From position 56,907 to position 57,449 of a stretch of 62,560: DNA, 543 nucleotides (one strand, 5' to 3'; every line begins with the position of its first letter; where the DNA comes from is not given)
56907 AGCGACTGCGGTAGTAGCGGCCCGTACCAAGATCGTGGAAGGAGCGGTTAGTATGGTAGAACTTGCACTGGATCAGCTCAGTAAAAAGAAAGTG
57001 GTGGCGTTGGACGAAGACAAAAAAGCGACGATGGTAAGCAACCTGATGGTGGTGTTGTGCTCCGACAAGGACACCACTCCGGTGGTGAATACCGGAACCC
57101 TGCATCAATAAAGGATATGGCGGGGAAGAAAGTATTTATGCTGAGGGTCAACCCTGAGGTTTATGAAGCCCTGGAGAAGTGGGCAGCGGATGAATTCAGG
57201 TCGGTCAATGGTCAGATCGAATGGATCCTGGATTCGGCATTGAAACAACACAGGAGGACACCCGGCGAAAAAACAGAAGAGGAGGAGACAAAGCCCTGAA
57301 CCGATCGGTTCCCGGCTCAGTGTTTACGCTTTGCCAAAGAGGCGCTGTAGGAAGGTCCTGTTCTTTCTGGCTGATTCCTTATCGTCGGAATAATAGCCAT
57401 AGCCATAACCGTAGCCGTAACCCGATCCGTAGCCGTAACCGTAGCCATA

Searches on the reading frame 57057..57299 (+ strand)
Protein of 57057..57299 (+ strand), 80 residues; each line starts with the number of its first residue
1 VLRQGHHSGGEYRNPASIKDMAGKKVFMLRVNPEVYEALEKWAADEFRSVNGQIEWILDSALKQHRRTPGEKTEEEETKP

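Call 3: search_protein_families(library=ncbifam, proteins=[window:57057-57299:+], max_evalue=0.01)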
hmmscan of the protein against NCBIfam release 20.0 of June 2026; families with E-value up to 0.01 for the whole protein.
window:57057-57299:+ (80 aa): 0 families

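Call 4: search_protein_families(library=pfam, proteins=[window:57057-57299:+], max_evalue=0.01)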
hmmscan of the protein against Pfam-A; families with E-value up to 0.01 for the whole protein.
window:57057-57299:+ (80 aa): 2 families
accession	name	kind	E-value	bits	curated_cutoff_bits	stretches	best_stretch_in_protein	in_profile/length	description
PF07878.17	RHH_5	-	2e-05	24.7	26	1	34-66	11-43/43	CopG-like RHH_1 or ribbon-helix-helix domain, RHH_5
PF03869.20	Arc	-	0.00092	19.4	20.4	1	27-65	7-45/50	Arc-like DNA binding domain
